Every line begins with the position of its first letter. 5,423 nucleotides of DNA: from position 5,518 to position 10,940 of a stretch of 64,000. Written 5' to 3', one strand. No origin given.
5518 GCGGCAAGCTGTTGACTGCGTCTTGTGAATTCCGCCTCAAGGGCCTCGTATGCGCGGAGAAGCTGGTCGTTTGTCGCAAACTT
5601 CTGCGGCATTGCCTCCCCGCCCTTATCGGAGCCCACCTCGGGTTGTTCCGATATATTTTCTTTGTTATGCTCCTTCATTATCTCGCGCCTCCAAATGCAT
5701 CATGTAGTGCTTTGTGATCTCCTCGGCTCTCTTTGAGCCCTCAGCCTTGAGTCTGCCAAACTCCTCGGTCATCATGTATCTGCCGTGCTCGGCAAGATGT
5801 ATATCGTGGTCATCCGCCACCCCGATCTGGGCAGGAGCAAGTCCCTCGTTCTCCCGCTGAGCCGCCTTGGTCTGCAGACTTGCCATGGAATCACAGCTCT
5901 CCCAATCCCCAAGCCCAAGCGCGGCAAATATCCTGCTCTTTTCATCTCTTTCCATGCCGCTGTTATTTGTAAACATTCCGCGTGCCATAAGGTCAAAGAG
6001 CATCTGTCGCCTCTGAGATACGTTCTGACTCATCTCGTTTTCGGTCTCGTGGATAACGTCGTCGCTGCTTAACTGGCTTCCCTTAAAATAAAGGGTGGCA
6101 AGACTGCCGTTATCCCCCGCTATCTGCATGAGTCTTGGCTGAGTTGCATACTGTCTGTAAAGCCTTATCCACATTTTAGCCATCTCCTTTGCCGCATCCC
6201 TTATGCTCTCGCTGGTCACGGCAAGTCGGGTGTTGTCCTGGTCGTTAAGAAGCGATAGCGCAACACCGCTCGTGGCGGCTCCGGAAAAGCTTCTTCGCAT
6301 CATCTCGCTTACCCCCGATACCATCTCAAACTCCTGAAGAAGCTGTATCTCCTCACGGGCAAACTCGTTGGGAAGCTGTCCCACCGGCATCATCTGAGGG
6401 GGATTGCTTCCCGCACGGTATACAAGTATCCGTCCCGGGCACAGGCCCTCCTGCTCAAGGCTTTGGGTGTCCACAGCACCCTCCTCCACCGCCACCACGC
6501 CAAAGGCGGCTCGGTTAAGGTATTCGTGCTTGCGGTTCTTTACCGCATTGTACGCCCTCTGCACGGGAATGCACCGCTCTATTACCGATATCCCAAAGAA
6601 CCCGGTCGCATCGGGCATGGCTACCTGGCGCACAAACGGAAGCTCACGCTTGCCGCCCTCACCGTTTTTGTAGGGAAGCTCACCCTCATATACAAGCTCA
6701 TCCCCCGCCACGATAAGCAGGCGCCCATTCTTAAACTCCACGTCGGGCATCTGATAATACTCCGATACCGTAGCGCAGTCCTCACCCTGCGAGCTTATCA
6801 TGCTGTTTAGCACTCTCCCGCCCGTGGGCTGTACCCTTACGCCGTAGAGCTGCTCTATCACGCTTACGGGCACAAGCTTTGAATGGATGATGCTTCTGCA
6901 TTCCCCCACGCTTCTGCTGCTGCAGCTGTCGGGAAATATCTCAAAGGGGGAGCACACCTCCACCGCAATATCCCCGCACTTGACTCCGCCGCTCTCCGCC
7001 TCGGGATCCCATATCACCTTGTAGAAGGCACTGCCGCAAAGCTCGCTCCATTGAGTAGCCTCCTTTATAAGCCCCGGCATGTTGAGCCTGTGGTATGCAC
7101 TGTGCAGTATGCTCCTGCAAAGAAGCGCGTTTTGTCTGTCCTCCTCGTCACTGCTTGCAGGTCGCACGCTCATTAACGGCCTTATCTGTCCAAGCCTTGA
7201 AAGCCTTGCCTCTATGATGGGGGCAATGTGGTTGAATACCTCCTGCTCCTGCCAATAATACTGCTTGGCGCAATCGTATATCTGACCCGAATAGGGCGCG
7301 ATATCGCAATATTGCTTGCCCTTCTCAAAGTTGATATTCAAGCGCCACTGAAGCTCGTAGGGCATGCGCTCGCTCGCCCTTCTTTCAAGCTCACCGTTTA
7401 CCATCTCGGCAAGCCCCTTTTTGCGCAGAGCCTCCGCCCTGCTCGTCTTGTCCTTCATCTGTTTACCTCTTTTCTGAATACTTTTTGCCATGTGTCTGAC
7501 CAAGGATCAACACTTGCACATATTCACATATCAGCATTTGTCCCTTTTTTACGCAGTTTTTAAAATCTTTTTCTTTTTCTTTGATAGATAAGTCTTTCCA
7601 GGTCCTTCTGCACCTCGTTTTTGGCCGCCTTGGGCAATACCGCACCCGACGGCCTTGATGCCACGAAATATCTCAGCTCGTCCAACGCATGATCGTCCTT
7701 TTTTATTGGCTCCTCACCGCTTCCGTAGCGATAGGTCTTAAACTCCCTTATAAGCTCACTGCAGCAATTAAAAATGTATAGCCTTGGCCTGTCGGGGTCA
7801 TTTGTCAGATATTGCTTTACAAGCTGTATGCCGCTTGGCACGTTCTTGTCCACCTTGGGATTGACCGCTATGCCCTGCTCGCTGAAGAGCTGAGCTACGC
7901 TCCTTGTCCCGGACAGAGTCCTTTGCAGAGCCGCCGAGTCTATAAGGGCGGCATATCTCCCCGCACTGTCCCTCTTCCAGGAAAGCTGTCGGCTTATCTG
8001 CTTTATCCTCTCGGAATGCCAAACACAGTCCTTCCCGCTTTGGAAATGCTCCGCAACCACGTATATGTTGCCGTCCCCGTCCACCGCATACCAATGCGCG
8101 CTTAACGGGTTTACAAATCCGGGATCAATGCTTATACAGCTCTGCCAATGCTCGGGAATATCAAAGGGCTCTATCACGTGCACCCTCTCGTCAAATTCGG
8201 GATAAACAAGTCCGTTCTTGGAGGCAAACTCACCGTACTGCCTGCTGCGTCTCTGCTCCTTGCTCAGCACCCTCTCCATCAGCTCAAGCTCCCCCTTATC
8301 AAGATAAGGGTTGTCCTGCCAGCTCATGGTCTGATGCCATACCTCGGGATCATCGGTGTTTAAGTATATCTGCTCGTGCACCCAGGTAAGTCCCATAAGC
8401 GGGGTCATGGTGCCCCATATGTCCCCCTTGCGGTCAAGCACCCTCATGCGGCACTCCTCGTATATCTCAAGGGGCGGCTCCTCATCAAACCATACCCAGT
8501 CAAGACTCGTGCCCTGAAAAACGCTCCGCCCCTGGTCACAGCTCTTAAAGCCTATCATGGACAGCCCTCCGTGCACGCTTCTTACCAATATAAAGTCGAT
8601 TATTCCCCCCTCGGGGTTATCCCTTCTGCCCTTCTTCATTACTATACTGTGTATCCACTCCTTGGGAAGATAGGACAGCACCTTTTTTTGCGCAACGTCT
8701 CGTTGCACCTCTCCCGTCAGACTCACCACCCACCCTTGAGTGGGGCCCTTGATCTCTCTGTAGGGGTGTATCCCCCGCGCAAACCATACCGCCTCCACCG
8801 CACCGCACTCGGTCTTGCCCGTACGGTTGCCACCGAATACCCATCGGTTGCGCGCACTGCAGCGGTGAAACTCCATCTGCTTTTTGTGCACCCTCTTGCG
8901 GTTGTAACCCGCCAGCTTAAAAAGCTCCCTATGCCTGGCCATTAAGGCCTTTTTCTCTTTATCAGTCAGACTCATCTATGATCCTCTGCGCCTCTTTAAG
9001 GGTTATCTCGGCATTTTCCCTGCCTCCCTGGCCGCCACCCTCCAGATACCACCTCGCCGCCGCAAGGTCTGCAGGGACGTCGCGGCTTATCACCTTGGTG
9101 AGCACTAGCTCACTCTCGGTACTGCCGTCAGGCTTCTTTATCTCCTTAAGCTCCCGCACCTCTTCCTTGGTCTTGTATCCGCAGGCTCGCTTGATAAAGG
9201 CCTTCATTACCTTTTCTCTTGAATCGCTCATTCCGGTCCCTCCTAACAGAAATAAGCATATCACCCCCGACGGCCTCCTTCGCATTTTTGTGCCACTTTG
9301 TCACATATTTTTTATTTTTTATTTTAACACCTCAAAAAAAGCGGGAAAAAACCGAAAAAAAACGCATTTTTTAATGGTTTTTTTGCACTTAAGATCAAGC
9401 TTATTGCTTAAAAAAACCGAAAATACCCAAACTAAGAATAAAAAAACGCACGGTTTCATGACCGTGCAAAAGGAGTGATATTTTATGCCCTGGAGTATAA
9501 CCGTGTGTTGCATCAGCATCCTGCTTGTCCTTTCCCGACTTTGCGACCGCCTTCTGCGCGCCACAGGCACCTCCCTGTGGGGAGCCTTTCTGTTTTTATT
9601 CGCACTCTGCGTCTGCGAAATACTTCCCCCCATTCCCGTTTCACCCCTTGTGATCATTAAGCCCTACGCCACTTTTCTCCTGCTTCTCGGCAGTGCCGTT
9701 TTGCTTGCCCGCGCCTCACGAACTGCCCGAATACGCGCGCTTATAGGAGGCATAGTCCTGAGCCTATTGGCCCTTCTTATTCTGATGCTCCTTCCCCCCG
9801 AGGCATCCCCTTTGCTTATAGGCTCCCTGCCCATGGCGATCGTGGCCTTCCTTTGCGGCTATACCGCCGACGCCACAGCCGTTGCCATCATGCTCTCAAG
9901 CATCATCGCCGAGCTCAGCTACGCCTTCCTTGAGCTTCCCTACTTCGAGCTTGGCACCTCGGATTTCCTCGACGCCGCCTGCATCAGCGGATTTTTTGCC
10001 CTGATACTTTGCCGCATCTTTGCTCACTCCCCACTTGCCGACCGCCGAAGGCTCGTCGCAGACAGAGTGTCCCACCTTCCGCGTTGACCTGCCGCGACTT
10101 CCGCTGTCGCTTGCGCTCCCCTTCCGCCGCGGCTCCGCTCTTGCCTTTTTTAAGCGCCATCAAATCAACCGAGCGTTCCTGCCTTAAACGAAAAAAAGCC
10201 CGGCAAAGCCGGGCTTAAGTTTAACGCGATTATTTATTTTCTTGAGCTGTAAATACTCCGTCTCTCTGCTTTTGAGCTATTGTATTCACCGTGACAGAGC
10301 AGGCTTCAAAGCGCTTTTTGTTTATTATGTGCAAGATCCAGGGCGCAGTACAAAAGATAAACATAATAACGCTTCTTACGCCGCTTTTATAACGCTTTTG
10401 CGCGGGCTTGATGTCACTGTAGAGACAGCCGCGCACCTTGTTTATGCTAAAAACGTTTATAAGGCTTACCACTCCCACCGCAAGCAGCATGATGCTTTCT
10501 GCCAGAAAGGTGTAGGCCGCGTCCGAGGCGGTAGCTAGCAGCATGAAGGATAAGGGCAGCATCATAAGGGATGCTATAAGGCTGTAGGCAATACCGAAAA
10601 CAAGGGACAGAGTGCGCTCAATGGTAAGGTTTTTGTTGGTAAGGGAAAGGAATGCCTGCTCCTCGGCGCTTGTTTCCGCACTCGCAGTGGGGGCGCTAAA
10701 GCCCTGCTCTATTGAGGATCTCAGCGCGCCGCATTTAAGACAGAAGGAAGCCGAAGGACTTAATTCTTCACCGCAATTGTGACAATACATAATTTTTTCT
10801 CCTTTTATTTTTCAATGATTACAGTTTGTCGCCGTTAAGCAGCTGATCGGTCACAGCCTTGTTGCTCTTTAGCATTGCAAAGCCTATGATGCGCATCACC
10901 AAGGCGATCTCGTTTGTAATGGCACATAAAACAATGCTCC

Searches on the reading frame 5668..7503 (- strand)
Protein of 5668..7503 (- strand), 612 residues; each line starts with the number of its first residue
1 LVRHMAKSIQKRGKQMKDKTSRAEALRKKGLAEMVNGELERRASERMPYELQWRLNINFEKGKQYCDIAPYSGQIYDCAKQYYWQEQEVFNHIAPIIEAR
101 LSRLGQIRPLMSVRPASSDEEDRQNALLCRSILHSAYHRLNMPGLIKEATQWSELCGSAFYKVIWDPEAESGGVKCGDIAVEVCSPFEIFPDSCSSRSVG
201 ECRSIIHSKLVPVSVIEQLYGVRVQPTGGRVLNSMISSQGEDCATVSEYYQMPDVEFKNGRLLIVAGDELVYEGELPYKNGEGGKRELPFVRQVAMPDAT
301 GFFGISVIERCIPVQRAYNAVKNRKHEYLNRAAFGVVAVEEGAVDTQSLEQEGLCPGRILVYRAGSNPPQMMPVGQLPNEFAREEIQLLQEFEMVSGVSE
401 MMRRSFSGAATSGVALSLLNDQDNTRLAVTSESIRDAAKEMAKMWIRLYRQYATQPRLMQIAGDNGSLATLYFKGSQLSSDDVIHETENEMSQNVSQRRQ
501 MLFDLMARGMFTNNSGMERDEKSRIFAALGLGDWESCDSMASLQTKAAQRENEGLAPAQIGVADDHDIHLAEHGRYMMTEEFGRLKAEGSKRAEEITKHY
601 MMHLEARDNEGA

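Call 34: search_protein_families(library=pfam, proteins=[window:5668-7503:-], max_evalue=0.001)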
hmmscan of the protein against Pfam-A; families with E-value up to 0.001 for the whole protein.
window:5668-7503:- (612 aa): 2 families
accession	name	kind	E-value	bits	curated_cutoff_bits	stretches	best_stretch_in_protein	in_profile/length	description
PF16510.12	P22_portal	-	1e-20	74.3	26.1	1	264-475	256-465/594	Phage P22-like portal protein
PF23899.1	SU10_portal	-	2.3e-07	30.1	30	1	286-464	310-489/593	Phage SU10 portal protein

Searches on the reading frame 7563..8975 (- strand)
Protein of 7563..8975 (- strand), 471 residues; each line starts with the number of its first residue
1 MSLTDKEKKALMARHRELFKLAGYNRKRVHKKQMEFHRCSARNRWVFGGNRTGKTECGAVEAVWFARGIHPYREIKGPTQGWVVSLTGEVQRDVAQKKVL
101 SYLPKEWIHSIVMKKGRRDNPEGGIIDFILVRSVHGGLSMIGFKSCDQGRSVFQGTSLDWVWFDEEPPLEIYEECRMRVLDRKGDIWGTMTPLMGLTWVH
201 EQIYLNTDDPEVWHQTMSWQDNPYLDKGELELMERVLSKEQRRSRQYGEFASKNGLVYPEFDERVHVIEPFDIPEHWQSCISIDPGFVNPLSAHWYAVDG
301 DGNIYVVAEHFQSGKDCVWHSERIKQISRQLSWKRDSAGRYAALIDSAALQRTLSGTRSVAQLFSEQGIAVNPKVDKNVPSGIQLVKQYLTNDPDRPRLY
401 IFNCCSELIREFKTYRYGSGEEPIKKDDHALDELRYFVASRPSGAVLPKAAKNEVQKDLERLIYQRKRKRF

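Call 33: search_protein_families(library=pfam, proteins=[window:7563-8975:-], max_evalue=0.001)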
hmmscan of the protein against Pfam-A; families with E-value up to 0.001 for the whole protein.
window:7563-8975:- (471 aa): 2 families
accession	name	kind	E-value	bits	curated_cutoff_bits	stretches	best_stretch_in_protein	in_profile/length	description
PF03237.21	Terminase_6N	-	4.3e-10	40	22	1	48-263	4-213/215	Terminase large subunit, T4likevirus-type, N-terminal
PF17289.8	Terminase_6C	-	2.8e-05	24.6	22.6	1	281-439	1-153/155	Terminase RNaseH-like domain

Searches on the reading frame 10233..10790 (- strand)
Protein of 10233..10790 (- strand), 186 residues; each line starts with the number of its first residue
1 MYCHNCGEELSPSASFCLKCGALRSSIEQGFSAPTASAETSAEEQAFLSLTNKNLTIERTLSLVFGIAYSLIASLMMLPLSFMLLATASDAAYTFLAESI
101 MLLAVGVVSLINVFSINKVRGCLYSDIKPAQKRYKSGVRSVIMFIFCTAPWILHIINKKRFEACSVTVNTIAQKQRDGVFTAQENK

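Call 33: search_protein_families(library=pfam, proteins=[window:10233-10790:-], max_evalue=0.001)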
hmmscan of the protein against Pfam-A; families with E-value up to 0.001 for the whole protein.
window:10233-10790:- (186 aa): 3 families
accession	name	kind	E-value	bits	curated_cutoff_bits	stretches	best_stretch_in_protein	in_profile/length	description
PF13240.11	Zn_Ribbon_1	-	3.1e-08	33.6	25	1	2-22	1-21/23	zinc-ribbon domain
PF12773.13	DZR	-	0.00067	20.2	27.3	0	3-21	1-19/45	Double zinc ribbon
PF13248.11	Zn_ribbon_3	-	0.00094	19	27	0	2-22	4-24/26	zinc-ribbon domain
